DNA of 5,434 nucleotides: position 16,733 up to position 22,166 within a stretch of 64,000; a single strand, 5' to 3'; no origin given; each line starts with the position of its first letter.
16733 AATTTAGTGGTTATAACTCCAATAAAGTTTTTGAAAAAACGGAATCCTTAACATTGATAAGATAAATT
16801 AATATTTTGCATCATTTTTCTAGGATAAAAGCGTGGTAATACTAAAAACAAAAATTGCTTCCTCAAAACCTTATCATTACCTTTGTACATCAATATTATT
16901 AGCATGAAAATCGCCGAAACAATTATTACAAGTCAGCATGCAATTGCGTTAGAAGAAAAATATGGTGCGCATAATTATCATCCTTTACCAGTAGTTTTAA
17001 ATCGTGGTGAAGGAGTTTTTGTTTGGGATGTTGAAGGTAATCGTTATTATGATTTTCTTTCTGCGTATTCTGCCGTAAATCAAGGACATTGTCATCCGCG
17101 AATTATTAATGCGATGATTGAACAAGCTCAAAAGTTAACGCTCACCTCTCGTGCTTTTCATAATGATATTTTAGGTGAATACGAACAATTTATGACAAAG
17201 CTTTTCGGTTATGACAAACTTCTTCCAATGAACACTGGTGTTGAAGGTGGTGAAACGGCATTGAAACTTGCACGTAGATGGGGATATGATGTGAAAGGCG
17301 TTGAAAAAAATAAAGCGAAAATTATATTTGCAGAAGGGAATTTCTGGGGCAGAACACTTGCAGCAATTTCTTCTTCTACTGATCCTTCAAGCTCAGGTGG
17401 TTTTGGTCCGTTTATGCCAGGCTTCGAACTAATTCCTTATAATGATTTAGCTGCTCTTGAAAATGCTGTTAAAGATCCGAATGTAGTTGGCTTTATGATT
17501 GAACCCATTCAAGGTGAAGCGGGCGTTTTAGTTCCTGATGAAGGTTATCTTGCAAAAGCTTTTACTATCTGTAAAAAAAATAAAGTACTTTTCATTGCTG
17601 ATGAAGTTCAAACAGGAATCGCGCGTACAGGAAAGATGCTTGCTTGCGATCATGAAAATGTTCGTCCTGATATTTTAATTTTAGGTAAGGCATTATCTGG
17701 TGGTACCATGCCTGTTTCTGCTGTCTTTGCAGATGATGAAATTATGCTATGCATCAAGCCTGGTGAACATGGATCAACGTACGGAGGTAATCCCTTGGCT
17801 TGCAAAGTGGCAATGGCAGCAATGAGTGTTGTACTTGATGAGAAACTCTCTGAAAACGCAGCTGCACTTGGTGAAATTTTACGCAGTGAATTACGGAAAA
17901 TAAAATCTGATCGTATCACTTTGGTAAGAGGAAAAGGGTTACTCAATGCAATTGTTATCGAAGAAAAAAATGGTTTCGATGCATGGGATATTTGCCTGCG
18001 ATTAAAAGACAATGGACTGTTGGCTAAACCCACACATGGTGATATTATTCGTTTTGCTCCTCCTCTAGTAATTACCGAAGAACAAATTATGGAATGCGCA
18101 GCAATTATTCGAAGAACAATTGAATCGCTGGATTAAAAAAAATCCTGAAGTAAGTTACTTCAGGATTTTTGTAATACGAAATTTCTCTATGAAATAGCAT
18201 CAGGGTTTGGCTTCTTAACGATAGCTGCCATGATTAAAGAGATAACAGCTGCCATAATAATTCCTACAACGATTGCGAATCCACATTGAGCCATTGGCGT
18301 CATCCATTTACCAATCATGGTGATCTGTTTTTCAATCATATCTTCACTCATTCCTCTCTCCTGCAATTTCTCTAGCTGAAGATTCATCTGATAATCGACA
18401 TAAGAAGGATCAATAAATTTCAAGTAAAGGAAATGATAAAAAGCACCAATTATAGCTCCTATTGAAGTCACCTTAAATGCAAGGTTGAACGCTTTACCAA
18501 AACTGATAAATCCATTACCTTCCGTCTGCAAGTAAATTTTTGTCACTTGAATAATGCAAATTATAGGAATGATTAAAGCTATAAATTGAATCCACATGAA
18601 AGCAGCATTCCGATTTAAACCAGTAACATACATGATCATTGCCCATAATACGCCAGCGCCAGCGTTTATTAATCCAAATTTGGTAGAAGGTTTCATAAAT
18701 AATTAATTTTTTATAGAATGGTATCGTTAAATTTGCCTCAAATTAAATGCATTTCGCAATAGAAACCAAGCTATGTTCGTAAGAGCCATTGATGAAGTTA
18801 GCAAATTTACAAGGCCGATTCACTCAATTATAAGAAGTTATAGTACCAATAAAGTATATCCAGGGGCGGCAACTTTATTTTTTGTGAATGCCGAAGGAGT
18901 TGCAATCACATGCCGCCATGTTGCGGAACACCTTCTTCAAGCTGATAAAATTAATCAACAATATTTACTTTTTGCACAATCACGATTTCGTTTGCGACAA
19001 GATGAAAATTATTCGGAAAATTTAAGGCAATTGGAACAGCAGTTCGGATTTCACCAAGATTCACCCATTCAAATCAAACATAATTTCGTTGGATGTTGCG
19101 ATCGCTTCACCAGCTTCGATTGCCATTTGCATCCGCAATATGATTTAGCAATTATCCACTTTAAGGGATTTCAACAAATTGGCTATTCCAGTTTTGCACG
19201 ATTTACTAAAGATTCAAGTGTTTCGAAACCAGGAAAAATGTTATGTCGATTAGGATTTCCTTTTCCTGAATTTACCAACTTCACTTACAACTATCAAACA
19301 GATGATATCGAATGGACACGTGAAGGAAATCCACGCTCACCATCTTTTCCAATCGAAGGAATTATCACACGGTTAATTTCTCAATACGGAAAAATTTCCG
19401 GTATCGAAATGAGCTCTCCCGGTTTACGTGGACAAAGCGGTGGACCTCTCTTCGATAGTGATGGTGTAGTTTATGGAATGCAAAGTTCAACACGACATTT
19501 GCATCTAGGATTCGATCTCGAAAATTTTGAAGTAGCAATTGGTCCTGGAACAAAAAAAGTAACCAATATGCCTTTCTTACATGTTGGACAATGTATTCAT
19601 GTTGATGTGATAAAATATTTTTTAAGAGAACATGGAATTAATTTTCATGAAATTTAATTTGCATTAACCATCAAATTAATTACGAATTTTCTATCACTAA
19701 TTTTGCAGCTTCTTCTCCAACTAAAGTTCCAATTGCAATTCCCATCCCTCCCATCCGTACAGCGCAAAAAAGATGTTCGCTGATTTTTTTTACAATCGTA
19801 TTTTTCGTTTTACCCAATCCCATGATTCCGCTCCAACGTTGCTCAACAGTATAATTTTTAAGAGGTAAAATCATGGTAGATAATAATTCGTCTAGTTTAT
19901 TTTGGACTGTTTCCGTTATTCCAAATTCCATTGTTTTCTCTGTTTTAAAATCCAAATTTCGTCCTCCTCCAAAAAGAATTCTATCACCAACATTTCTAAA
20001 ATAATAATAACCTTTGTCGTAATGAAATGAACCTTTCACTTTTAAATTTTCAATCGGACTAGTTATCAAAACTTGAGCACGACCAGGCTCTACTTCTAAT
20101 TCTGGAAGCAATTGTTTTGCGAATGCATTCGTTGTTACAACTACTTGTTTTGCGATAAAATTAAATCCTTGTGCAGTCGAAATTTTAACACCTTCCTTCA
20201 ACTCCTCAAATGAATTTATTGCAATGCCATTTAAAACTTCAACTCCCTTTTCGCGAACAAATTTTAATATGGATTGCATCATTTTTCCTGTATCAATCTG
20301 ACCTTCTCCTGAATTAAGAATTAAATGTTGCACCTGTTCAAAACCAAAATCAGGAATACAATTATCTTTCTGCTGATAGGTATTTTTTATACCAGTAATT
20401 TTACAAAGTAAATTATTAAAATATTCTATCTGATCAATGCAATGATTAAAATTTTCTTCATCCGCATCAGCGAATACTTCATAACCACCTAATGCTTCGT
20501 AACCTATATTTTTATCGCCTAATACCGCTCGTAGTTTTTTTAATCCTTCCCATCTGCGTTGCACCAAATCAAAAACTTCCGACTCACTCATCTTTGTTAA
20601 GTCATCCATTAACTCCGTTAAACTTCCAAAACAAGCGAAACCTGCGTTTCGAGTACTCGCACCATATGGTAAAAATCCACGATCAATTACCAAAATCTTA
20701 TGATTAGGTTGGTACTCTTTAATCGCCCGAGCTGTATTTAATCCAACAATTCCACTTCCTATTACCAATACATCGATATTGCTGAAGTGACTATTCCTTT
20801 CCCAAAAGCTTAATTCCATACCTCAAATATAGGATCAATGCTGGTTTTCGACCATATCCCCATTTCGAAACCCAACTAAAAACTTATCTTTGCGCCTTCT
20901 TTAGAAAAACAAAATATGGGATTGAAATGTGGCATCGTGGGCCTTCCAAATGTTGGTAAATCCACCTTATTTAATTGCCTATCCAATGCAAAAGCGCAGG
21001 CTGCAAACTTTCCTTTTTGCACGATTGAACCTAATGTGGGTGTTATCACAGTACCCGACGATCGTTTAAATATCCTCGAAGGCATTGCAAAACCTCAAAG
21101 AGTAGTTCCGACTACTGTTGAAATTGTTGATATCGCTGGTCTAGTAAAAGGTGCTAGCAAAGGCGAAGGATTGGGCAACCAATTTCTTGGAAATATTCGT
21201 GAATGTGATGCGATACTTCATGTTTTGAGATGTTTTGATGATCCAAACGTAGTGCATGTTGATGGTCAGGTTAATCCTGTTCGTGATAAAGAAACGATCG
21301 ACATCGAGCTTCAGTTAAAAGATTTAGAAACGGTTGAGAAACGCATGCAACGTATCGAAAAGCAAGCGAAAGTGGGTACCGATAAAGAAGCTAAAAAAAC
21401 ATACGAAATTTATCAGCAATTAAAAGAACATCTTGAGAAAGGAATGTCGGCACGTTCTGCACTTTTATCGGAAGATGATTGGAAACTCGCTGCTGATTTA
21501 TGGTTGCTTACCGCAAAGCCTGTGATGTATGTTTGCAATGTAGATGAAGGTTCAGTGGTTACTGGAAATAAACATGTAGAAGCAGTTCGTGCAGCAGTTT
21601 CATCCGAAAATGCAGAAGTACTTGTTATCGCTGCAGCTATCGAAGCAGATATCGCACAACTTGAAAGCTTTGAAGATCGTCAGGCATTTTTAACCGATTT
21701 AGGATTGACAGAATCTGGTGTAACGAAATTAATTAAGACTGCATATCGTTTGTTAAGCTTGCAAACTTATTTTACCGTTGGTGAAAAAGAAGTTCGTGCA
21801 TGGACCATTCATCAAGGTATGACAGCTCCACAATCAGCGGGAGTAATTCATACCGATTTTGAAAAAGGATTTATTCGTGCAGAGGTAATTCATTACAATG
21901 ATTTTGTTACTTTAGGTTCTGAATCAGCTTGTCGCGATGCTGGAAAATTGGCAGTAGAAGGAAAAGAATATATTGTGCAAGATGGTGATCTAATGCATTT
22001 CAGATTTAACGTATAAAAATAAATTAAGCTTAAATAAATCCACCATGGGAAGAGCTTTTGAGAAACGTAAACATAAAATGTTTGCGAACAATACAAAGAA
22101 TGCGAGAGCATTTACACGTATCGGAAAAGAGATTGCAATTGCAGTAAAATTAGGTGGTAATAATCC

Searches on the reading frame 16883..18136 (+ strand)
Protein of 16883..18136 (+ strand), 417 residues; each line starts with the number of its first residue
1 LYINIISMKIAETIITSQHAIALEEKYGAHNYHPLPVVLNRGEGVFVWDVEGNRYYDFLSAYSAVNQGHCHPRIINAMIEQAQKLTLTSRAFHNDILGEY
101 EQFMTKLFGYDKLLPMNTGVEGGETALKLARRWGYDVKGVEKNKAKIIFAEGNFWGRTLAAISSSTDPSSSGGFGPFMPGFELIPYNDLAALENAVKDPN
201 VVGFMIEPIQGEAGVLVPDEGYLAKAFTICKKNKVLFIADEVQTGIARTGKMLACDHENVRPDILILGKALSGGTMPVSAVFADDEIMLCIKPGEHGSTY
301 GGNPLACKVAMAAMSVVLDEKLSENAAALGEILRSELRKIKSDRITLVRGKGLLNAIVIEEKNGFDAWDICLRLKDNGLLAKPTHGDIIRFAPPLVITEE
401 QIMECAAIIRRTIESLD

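Call 56: search_protein_families(library=pfam, proteins=[window:16883-18136:+], max_evalue=0.001)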
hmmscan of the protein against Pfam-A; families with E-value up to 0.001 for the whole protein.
window:16883-18136:+ (417 aa): 1 family
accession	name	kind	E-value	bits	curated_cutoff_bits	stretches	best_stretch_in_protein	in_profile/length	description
PF00202.27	Aminotran_3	-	1.9e-123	412.6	30.5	1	27-412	1-402/403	Aminotransferase class-III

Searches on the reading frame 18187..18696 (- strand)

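Call 56: search_protein_families(library=pfam, proteins=[window:18187-18696:-], max_evalue=0.001)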
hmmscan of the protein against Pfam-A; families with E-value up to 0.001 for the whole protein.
window:18187-18696:- (169 aa): 1 family
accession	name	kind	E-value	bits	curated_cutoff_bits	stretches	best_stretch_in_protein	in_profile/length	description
PF13858.11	DUF4199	-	5e-26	92.5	32.3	1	6-162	1-165/165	Protein of unknown function (DUF4199)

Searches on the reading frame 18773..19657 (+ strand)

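Call 56: search_protein_families(library=pfam, proteins=[window:18773-19657:+], max_evalue=0.001)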
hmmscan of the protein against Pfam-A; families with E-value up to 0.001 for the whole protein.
window:18773-19657:+ (294 aa): 1 family
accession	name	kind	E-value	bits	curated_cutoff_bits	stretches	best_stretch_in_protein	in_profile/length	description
PF13365.12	Trypsin_2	-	5.3e-08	34.1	27.6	1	34-236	2-144/144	Trypsin-like peptidase domain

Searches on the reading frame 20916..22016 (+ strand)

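Call 56: search_protein_families(library=pfam, proteins=[window:20916-22016:+], max_evalue=0.001)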
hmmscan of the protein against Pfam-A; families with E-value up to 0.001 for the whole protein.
window:20916-22016:+ (366 aa): 3 families
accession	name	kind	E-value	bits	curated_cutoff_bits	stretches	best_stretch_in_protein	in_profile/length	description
PF06071.19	YchF-GTPase_C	-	1.3e-40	137.8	27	1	282-365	1-84/84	Protein of unknown function (DUF933)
PF01926.29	MMR_HSR1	-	8.5e-23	81.1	21.9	1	5-122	2-99/113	50S ribosome-binding GTPase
PF02421.24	FeoB_N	-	4.7e-09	36.4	27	1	5-53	3-51/156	Ferrous iron transport protein B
